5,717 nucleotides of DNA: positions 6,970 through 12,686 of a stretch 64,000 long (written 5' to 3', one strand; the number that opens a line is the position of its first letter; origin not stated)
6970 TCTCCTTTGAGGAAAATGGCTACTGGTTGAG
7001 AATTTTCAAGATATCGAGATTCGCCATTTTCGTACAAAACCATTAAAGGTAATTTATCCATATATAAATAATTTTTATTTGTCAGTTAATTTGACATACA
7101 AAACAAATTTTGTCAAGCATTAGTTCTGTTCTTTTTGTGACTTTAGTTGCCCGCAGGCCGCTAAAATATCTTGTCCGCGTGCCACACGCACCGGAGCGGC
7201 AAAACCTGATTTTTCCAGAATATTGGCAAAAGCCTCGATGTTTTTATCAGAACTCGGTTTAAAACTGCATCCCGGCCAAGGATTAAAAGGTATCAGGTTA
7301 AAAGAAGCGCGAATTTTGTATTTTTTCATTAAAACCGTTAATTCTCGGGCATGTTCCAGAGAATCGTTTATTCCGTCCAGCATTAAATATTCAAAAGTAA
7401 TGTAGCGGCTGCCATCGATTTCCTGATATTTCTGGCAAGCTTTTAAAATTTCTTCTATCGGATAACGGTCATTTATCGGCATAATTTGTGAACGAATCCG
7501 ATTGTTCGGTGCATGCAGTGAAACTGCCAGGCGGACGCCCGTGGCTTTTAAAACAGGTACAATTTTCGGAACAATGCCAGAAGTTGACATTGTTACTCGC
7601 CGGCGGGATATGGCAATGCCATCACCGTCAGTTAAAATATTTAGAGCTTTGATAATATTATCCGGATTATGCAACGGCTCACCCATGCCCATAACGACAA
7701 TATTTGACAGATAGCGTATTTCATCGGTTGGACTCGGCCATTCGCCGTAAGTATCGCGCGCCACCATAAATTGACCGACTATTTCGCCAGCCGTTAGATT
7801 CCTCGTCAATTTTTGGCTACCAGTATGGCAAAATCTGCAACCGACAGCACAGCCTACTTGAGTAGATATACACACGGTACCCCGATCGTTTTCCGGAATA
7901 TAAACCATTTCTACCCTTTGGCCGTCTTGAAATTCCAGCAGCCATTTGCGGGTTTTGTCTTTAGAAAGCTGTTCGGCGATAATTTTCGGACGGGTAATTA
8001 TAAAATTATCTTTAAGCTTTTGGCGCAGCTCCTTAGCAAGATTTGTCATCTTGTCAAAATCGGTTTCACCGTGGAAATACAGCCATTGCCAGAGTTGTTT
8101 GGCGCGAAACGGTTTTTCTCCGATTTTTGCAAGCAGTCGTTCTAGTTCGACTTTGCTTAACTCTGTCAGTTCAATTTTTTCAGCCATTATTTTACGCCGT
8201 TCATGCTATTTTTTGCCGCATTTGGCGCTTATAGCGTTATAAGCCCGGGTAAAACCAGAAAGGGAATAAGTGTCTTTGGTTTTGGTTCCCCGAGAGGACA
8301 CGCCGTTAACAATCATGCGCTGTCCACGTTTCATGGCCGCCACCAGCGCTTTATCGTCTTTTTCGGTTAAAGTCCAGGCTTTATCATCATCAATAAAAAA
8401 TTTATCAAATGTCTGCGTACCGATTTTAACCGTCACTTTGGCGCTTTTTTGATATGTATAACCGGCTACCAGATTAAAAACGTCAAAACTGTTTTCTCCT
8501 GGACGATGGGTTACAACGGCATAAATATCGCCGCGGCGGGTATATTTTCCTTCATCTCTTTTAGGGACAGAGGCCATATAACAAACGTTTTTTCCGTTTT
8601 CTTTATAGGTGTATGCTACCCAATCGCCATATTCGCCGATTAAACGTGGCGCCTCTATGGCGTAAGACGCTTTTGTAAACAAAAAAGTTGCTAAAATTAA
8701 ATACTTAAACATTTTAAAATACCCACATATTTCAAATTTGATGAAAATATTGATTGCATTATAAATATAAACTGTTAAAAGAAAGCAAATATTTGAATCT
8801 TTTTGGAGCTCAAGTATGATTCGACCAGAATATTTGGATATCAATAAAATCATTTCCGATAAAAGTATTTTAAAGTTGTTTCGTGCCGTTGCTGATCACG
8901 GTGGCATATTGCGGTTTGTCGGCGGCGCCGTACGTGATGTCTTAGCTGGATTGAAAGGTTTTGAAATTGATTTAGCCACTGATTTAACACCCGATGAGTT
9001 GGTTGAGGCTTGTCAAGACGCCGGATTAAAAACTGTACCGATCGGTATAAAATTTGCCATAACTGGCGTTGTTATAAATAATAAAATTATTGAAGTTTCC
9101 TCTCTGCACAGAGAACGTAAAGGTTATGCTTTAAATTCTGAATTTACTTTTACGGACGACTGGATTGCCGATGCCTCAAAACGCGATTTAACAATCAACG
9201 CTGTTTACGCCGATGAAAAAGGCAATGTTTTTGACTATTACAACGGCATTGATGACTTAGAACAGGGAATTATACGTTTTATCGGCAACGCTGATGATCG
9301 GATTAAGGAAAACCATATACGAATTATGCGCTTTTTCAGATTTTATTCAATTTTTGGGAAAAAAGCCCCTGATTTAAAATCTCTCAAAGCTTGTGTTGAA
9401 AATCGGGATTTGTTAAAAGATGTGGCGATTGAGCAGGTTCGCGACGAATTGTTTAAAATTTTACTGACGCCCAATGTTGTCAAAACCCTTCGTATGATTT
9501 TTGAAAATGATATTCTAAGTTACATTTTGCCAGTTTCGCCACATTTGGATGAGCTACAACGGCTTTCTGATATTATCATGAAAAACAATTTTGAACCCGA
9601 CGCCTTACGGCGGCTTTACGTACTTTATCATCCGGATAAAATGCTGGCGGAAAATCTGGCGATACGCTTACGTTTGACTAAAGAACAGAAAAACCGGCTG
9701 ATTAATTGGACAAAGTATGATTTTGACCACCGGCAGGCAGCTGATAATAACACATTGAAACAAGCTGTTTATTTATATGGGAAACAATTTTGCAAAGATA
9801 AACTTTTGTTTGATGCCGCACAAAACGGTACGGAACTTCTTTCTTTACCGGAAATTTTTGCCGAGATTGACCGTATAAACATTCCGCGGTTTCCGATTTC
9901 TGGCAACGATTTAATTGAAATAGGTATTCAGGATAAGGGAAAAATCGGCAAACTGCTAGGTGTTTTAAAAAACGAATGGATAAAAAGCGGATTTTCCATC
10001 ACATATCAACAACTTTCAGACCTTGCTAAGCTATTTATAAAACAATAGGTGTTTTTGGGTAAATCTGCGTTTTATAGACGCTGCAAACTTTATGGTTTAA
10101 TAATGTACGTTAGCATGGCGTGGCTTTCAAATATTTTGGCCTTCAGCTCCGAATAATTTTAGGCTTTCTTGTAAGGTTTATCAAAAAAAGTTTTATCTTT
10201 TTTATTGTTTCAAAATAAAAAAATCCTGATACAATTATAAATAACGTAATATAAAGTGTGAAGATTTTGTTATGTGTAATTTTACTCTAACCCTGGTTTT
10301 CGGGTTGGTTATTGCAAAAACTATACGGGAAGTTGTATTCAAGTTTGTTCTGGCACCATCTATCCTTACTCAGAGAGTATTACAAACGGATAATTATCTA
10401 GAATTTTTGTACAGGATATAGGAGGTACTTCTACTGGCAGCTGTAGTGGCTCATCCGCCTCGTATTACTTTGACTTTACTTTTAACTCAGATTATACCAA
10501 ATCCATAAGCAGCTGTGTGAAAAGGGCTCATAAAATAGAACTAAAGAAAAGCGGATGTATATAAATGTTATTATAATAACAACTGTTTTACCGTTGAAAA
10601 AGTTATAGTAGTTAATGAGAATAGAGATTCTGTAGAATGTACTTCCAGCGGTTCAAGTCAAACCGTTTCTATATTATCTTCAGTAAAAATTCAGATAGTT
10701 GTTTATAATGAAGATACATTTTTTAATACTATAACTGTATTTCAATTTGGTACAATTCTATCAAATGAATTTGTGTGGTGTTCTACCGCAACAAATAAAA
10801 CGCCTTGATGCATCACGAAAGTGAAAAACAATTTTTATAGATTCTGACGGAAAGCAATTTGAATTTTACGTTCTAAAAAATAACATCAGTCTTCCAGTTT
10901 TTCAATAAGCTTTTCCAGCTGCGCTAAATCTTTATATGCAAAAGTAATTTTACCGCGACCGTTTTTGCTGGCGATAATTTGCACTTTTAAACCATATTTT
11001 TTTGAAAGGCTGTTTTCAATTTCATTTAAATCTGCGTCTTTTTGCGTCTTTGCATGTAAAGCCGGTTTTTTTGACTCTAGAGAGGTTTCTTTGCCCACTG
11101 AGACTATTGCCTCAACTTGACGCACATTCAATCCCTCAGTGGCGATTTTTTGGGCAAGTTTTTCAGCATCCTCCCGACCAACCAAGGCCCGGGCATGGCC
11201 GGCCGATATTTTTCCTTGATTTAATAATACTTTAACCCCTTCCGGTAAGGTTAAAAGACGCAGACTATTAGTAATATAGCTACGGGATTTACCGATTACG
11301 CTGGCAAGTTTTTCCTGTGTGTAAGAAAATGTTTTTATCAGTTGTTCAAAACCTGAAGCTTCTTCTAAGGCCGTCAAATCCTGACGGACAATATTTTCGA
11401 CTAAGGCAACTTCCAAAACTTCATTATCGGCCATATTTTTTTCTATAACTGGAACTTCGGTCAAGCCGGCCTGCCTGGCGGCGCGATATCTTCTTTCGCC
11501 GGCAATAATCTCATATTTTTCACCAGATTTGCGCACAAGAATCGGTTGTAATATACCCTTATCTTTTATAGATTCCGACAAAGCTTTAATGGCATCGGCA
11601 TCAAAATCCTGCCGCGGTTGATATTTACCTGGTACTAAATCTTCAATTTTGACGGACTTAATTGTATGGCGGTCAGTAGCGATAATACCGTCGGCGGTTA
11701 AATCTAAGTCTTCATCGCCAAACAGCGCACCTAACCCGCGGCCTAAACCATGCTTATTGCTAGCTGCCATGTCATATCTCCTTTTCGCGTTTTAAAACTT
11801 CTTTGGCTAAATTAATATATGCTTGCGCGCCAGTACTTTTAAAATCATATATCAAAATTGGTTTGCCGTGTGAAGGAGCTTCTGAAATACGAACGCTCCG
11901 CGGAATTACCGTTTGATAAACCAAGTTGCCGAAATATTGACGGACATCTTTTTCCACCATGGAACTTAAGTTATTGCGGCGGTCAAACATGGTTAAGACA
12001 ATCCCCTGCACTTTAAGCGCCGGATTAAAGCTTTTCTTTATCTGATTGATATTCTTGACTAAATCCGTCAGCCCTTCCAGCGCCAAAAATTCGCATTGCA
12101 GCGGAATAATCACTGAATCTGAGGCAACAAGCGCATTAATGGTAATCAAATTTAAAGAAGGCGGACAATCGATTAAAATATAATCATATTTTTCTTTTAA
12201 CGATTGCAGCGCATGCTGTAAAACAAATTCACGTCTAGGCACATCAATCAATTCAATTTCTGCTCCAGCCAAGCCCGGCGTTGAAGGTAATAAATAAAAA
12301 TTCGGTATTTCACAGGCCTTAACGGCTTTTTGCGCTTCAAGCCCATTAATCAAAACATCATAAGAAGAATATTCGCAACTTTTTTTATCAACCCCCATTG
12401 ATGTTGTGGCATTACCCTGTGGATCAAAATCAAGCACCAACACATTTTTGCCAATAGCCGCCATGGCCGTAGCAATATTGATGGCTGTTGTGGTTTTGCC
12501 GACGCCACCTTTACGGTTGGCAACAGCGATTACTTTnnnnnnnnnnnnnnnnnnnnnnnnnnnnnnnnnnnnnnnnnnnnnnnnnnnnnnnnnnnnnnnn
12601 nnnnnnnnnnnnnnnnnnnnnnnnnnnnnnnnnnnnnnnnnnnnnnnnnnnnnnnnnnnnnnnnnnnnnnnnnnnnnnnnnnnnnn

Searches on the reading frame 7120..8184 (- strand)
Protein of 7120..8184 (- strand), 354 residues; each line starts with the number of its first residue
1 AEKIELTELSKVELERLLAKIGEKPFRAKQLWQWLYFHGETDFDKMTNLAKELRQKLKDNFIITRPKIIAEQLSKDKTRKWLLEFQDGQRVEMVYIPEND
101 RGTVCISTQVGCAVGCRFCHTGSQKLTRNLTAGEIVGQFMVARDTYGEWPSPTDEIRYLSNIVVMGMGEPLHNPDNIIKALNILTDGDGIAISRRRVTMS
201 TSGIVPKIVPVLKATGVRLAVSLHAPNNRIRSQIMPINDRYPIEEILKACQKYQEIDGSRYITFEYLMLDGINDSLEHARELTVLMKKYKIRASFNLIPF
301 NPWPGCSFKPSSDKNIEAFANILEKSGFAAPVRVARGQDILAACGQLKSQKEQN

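Call 79: search_protein_families(library=pfam, proteins=[window:7120-8184:-], max_evalue=0.00001)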
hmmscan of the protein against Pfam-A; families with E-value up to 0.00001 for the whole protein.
window:7120-8184:- (354 aa): 2 families
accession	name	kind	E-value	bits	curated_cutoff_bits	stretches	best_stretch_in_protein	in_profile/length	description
PF21016.3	RlmN_N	-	9.1e-22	77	24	1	4-63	1-60/60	Ribosomal RNA large subunit methyltransferase N-terminal domain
PF04055.27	Radical_SAM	-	4.8e-19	69.6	29.5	1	106-279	1-162/166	Radical SAM superfamily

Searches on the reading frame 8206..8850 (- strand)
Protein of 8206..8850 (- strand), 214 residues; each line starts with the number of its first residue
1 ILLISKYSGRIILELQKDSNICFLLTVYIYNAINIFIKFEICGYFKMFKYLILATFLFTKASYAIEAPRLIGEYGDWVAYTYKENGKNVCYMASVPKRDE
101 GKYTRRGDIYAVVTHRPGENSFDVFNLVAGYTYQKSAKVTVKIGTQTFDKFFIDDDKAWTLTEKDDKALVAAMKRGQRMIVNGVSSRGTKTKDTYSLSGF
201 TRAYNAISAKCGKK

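Call 79: search_protein_families(library=pfam, proteins=[window:8206-8850:-], max_evalue=0.00001)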
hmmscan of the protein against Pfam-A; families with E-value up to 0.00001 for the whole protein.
window:8206-8850:- (214 aa): 1 family
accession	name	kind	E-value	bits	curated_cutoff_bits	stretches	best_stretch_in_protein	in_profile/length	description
PF06776.18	IalB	-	6.9e-17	62.2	22.1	1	77-207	1-130/131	Invasion associated locus B (IalB) protein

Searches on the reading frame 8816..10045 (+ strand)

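Call 79: search_protein_families(library=pfam, proteins=[window:8816-10045:+], max_evalue=0.00001)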
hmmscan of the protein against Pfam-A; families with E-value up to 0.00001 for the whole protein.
window:8816-10045:+ (410 aa): 2 families
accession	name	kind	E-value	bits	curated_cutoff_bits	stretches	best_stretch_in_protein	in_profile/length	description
PF01743.26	PolyA_pol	-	2.1e-24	86.7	23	1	32-154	1-126/126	Poly A polymerase head domain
PF12627.12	PolyA_pol_RNAbd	-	4.1e-09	36.5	22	1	188-240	7-59/64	Probable RNA and SrmB- binding site of polymerase A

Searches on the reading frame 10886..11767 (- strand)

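Call 79: search_protein_families(library=pfam, proteins=[window:10886-11767:-], max_evalue=0.00001)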
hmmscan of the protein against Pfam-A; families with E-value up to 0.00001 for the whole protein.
window:10886-11767:- (293 aa): 3 families
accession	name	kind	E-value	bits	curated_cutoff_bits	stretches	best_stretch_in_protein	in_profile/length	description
PF02195.25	ParB_N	-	1e-34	118.9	26.3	1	35-126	2-94/95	ParB N-terminal domain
PF17762.8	HTH_ParB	-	3.6e-32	111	22.6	1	129-223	1-98/102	ParB HTH domain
PF23552.2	ParB_C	-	4.5e-12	45.7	23.8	1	243-291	1-49/50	ParB dimerisation domain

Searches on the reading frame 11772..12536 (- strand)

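Call 79: search_protein_families(library=pfam, proteins=[window:11772-12536:-], max_evalue=0.00001)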
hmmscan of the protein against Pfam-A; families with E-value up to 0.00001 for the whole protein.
window:11772-12536:- (254 aa): 7 families
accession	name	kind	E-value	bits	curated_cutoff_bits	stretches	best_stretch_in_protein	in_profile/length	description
PF13614.12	AAA_31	-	5.6e-66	222.3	27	1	1-176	2-177/177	AAA domain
PF01656.29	CbiA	-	8.3e-30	103.8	25.4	1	3-227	1-125/125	CobQ/CobB/MinD/ParA nucleotide binding domain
PF09140.17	MipZ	-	3.6e-14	53.2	20.7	1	2-167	2-150/262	ATPase MipZ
PF10609.15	ParA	-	1.5e-13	51.2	27.1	1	1-247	4-245/246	NUBPL iron-transfer P-loop NTPase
PF00142.24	Fer4_NifH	-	6e-12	46.1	25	1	8-47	7-46/271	4Fe-4S iron sulfur cluster binding proteins, NifH/frxC family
PF06564.18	CBP_BcsQ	-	1.6e-11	44.6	21.3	1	2-245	3-231/234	Cellulose biosynthesis protein BcsQ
PF02374.21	ArsA_ATPase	-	1.7e-06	27.9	24.3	1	8-45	8-45/305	Anion-transporting ATPase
